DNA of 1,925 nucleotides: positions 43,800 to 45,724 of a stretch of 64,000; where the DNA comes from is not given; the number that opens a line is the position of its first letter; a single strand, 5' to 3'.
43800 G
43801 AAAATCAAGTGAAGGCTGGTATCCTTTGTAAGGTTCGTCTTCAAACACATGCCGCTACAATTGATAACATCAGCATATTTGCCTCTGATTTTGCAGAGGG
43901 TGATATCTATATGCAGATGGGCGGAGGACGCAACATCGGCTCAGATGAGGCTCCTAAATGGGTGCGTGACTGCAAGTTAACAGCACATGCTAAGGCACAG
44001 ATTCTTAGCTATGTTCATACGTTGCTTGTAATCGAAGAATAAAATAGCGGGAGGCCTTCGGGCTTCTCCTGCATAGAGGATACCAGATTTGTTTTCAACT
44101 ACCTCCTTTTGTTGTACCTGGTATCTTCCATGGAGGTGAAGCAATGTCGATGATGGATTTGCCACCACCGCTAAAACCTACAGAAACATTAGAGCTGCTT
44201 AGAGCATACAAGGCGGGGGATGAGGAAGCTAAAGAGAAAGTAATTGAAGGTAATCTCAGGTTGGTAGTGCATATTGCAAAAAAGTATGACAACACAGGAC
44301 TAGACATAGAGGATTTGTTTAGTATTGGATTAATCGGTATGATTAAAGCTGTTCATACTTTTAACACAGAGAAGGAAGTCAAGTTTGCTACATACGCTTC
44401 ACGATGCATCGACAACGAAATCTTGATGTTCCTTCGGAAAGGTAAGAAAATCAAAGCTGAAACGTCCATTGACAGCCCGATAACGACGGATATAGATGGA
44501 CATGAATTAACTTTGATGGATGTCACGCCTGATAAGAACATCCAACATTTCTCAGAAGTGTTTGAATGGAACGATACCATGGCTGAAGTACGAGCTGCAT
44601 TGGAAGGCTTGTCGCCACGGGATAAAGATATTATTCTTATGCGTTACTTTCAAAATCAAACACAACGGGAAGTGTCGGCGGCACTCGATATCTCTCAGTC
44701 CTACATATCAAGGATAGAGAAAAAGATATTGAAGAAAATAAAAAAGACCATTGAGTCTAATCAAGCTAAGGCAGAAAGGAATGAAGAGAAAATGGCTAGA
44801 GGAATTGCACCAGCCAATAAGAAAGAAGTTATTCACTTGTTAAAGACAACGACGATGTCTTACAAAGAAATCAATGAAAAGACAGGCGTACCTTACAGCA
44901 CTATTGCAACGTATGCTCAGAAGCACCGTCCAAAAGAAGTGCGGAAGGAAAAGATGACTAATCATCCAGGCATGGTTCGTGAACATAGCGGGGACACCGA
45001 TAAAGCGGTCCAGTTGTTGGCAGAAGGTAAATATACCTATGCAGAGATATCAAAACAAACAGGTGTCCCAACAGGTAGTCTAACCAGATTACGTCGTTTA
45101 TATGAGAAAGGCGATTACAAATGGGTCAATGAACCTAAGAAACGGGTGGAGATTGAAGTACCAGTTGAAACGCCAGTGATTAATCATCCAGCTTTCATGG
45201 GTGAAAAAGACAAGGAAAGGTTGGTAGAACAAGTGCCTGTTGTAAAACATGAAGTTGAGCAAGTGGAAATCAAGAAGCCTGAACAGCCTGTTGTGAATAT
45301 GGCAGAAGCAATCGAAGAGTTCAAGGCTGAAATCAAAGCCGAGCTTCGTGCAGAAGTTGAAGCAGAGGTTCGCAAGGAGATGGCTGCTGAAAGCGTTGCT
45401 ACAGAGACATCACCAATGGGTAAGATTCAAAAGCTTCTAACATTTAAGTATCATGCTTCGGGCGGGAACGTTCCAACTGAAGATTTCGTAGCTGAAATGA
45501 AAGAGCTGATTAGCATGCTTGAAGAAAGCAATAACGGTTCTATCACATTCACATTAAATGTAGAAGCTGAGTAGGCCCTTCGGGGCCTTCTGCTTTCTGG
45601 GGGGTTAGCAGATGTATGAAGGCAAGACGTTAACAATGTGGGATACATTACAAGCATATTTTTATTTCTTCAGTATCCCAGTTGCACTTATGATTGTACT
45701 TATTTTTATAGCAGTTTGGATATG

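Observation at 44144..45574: SigF/SigG-like sporulation-type sigma factor with a 270-aa C-terminal extension bearing two extra HTH-like repeats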

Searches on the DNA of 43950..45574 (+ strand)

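Call 6: search_dna_similar(query=window:44144-45574:+, collection=phages, mode=near, max_rows=30)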
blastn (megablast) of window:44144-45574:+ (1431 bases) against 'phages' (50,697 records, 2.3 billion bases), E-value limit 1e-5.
No match.
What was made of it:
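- Tried and rejected: Near-identical DNA in phage records: none (call 6).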

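Call 64: search_rna_families(source=window, start=43950, end=44250, threshold=evalue, max_evalue=1)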
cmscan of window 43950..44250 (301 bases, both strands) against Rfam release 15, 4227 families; matches with E-value up to 1: 0.
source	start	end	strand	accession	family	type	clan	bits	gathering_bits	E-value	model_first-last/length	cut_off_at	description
